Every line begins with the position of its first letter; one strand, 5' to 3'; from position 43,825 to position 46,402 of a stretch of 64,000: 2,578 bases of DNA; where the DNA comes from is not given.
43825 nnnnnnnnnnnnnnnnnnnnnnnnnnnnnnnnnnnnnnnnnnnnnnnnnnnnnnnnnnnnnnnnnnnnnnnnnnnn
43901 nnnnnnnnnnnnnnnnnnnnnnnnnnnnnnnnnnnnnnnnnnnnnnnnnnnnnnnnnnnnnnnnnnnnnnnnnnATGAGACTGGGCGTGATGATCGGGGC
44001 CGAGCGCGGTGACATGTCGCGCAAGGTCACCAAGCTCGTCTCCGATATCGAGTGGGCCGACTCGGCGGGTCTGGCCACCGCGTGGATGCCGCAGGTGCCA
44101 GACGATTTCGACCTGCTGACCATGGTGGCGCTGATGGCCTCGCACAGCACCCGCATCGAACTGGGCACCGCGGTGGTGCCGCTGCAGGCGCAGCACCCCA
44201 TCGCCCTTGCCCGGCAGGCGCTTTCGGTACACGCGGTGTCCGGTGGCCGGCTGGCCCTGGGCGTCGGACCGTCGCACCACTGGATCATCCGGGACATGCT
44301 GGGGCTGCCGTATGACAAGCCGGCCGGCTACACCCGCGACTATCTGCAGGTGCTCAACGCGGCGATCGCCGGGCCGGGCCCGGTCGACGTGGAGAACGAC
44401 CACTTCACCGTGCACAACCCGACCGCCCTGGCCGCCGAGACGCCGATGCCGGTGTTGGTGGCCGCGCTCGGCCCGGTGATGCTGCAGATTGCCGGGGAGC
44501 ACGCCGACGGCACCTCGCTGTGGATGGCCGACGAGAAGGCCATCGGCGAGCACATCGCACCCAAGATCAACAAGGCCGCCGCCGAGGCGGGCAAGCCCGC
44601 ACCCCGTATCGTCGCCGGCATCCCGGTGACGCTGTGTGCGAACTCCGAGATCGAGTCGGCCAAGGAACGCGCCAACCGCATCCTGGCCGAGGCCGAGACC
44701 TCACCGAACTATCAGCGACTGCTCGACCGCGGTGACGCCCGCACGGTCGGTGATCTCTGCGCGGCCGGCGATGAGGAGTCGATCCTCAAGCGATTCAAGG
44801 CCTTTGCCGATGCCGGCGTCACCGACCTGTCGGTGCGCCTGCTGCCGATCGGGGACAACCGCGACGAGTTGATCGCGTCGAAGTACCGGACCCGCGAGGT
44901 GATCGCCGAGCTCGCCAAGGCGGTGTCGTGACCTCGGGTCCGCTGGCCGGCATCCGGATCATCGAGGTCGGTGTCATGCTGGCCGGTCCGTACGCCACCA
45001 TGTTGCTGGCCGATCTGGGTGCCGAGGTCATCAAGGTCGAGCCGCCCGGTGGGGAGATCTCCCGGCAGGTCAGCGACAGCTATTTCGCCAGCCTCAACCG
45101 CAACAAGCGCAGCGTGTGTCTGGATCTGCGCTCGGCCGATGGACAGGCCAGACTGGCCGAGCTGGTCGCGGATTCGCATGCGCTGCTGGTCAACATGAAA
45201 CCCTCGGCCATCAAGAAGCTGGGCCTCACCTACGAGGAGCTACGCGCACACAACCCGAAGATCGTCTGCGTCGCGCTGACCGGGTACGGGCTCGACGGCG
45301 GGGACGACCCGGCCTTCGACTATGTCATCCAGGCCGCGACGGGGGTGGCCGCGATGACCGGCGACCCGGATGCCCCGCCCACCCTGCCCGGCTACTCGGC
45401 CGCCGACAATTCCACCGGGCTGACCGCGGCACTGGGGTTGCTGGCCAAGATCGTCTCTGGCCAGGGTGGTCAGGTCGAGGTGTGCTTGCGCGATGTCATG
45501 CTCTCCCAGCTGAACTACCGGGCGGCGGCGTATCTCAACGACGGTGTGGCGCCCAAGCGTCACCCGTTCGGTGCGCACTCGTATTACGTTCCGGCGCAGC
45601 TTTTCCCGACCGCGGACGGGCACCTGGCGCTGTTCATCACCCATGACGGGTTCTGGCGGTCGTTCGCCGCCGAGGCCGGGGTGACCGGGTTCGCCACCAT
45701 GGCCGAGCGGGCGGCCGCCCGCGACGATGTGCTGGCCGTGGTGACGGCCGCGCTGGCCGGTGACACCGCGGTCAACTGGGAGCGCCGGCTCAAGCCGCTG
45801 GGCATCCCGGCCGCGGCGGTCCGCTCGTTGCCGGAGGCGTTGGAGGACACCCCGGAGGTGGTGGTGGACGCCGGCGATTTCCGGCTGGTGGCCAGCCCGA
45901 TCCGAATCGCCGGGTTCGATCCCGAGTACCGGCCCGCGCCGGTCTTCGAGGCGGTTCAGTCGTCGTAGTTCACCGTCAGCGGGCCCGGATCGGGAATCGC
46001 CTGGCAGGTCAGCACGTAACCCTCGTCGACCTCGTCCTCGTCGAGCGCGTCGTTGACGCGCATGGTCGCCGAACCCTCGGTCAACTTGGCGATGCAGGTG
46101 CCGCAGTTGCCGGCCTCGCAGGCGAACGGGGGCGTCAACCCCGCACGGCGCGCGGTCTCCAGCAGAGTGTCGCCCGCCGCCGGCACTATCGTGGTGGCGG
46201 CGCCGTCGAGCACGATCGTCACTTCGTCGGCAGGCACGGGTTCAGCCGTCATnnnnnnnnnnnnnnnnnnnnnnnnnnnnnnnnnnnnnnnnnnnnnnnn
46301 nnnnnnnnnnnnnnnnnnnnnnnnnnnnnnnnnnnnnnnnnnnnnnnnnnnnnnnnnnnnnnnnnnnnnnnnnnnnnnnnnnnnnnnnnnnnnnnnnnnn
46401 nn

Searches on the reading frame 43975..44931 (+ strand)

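Call 11: search_protein_families(library=pfam, proteins=[window:43975-44931:+])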
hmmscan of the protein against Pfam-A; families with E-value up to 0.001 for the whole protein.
window:43975-44931:+ (318 aa): 1 family
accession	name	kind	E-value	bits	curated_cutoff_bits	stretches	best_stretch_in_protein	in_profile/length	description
PF00296.26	Bac_luciferase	-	2.5e-49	168.8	27.9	1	4-283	4-313/314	Luciferase-like monooxygenase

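Call 38: search_protein_families(library=ncbifam, proteins=[window:43975-44931:+], max_evalue=0.00001)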
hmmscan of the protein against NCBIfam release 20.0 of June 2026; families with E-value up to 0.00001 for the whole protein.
window:43975-44931:+ (318 aa): 20 families
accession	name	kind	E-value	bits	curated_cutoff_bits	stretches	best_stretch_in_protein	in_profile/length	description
TIGR03564.1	F420_MSMEG_4879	subfamily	2e-103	345.6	234.25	1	21-286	1-264/265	TIGR03564 family F420-dependent LLM class oxidoreductase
TIGR03841.1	F420_Rv3093c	subfamily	1.2e-28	100.4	213.65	1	25-249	16-234/298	LLM class F420-dependent oxidoreductase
NF002619.0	PRK02271.1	equivalog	7.7e-28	97.7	276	1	16-237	11-230/329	5,10-methylenetetrahydromethanopterin reductase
TIGR04024.1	F420_NP1902A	hypoth_equivalog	4.4e-27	94.7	345.4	1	17-238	13-233/330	TIGR04024 family LLM class F420-dependent oxidoreductase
TIGR03555.1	F420_mer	equivalog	5.1e-27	95.1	348.7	1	16-222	9-214/325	5,10-methylenetetrahydromethanopterin reductase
TIGR03559.1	F420_Rv3520c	subfamily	2.6e-26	92.4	335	1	15-189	9-196/325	LLM class F420-dependent oxidoreductase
TIGR03617.1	F420_MSMEG_2256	subfamily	9e-22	77.4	278.15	1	29-251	5-237/318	TIGR03617 family F420-dependent LLM class oxidoreductase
TIGR03619.1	F420_Rv2161c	subfamily_domain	4e-20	72.4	166.9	1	38-287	41-245/247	TIGR03619 family F420-dependent LLM class oxidoreductase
TIGR03620.1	F420_MSMEG_4141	subfamily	1.5e-19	70.4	219.8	1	14-293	13-264/280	TIGR03620 family F420-dependent LLM class oxidoreductase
TIGR03857.1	F420_MSMEG_2249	hypoth_equivalog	1.7e-18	67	218.4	1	15-211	11-205/329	TIGR03857 family LLM class F420-dependent oxidoreductase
TIGR03621.1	F420_MSMEG_2516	subfamily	1.2e-15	57.4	213.15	1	17-190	12-183/295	TIGR03621 family F420-dependent LLM class oxidoreductase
TIGR03571.1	lucif_BA3436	subfamily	1.2e-14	54.3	303.9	1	36-208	58-232/304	TIGR03571 family LLM class oxidoreductase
TIGR03560.1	F420_Rv1855c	subfamily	1.6e-13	51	231.4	1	44-213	48-223/227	TIGR03560 family F420-dependent LLM class oxidoreductase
TIGR03557.1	F420_G6P_family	subfamily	1.4e-10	40.8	210.4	1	49-302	51-305/316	TIGR03557 family F420-dependent LLM class oxidoreductase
TIGR03842.1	F420_CPS_4043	hypoth_equivalog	5.4e-10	38.9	295.45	1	52-213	47-199/329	TIGR03842 family LLM class F420-dependent oxidoreductase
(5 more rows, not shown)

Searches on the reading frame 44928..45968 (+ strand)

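Call 11: search_protein_families(library=pfam, proteins=[window:44928-45968:+])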
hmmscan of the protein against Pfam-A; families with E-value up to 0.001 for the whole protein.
window:44928-45968:+ (346 aa): 1 family
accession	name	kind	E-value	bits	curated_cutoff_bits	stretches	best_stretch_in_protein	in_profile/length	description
PF02515.22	CoA_transf_3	-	1e-83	281.9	23.3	1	6-308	1-321/366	CoA-transferase family III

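Call 38: search_protein_families(library=ncbifam, proteins=[window:44928-45968:+], max_evalue=0.00001)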
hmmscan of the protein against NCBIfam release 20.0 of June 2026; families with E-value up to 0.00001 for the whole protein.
window:44928-45968:+ (346 aa): 7 families
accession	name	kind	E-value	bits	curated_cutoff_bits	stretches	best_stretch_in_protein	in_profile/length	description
NF052585.1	SucGlutTfsCaiB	equivalog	3.6e-55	187.2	750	1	4-309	6-335/394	succinate--glutarate CoA-transferase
NF041294.1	Scnl_mescCoAtase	equivalog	3.9e-46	157.9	700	1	6-306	4-327/381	succinyl-CoA:mesaconate CoA-transferase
NF008511.0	PRK11430.1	equivalog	2.6e-44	151.9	522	1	3-336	7-363/381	CoA:oxalate CoA-transferase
NF003809.0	PRK05398.1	subfamily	4.6e-40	137.5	442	1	4-193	3-206/416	formyl-CoA transferase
TIGR03253.1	oxalate_frc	equivalog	8.2e-36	123.6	504.2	1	5-193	3-205/416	formyl-CoA transferase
NF002914.1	PRK03525.1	equivalog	4.7e-30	104.8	413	1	4-237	8-247/400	L-carnitine CoA-transferase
TIGR04253.1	mesacon_CoA_iso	equivalog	9.2e-25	87.5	725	1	6-320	3-340/403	2-methylfumaryl-CoA isomerase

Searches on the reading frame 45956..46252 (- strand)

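Call 11: search_protein_families(library=pfam, proteins=[window:45956-46252:-])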
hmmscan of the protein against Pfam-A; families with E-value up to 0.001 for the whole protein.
window:45956-46252:- (98 aa): 1 family
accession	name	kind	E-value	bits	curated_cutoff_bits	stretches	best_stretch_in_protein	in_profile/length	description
PF00111.32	Fer2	-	8.7e-17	61.3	21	1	15-87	3-76/77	2Fe-2S iron-sulfur cluster binding domain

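Call 38: search_protein_families(library=ncbifam, proteins=[window:45956-46252:-], max_evalue=0.00001)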
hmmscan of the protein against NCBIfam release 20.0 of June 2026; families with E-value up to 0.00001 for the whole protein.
window:45956-46252:- (98 aa): 10 families
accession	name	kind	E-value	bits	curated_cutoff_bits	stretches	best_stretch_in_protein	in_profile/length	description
TIGR02160.1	PA_CoA_Oxy5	hypoth_equivalog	2.2e-25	89.3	420.8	1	8-97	262-352/352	1,2-phenylacetyl-CoA epoxidase subunit PaaE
TIGR02008.1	fdx_plant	subfamily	3.3e-14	52.4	81.15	1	11-88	5-83/97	ferredoxin [2Fe-2S]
NF058606.1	GlBtMonoRdsGbcB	equivalog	1.2e-13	50.7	500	1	10-88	277-355/362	glycine betaine monooxygenase reductase subunit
NF041393.1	Frdxn_Halo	equivalog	1.8e-13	50.5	150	1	25-89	43-108/128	ferredoxin Fer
NF040810.1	BenC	equivalog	3.6e-13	49.4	430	1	16-88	9-84/333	benzoate 1,2-dioxygenase electron transfer component BenC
NF007964.0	PRK10684.1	equivalog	2.1e-10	40.1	383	1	9-85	248-324/333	NADH oxidoreductase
NF040756.1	corr_regen_AcsV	exception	6.1e-10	38.1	800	1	19-85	8-75/632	corrinoid activation/regeneration protein AcsV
NF004317.0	PRK05713.1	equivalog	2.3e-09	37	338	1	24-85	13-74/312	iron-sulfur-binding ferredoxin reductase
NF045803.1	MethMoxFADbindMmoC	equivalog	5.7e-08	31.9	500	1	16-88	10-84/343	aromatic/alkene monooxygenase hydroxylase FAD-binding subunit MmoC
NF008822.0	PRK11872.1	equivalog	5.1e-07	29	402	1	16-85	11-82/341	anthranilate 1,2-dioxygenase electron transfer component AntC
